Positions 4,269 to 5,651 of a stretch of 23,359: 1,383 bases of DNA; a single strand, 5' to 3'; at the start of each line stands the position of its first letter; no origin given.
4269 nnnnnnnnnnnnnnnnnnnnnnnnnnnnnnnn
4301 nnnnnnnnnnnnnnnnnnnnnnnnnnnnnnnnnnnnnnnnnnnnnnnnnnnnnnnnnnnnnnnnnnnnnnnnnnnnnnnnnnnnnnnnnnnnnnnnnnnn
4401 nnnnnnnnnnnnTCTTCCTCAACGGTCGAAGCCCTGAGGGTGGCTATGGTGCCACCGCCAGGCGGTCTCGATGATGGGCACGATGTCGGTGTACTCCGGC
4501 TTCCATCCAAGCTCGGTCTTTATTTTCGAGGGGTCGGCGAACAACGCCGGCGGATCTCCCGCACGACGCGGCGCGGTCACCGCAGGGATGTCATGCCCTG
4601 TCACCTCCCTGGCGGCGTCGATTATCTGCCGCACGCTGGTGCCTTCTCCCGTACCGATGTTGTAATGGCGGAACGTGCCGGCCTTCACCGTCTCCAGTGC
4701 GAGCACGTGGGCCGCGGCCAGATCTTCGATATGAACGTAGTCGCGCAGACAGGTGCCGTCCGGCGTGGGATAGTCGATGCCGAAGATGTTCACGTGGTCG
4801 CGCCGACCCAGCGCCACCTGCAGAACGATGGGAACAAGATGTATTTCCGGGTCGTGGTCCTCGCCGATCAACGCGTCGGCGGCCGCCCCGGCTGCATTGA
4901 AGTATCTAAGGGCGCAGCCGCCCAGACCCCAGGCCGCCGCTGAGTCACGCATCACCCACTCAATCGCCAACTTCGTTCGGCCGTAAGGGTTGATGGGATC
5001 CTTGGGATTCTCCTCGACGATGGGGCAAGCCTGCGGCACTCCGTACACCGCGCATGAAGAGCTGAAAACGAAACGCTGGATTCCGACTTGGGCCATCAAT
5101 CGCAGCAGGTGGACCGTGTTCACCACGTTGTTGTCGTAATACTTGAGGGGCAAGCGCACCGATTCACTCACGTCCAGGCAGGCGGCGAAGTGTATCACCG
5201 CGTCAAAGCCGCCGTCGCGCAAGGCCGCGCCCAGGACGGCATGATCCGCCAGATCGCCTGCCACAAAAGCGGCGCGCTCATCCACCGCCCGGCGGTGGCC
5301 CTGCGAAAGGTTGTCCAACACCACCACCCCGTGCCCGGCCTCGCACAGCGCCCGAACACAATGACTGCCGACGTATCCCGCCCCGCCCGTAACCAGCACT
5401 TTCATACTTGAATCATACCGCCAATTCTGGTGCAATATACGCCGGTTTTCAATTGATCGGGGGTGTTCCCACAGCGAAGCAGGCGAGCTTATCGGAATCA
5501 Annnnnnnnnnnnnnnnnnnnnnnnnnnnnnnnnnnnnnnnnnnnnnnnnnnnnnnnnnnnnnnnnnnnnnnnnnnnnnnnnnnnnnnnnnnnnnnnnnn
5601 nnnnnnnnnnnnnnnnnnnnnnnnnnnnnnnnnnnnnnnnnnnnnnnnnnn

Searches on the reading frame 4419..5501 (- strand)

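Call 14: search_protein_families(library=pfam, proteins=[window:4419-5501:-])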
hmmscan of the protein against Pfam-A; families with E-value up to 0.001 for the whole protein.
window:4419-5501:- (360 aa): 8 families
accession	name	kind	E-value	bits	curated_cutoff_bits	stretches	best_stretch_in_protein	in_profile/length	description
PF01370.27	Epimerase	-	3e-57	194.2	20.9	1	35-283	1-240/240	NAD dependent epimerase/dehydratase family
PF16363.11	GDP_Man_Dehyd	-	1.5e-51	176.3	27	1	36-338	1-324/332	GDP-mannose 4,6 dehydratase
PF01073.25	3Beta_HSD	-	2.7e-14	53.3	22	1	36-181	1-154/280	3-beta hydroxysteroid dehydrogenase/isomerase family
PF04321.23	RmlD_sub_bind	-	2.8e-14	53.3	27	1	33-188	1-140/287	RmlD substrate binding domain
PF13460.12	NAD_binding_10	-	3e-11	44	27.2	1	39-191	1-138/184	NAD(P)H-binding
PF05368.20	NmrA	-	5.3e-10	39.8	27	1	33-149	3-107/298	NmrA-like family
PF02719.21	Polysacc_synt_2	-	9.9e-09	35.2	20.2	1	35-150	1-129/293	Polysaccharide biosynthesis protein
PF07993.18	NAD_binding_4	-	1.6e-06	27.9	20.1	1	73-199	59-203/258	Male sterility protein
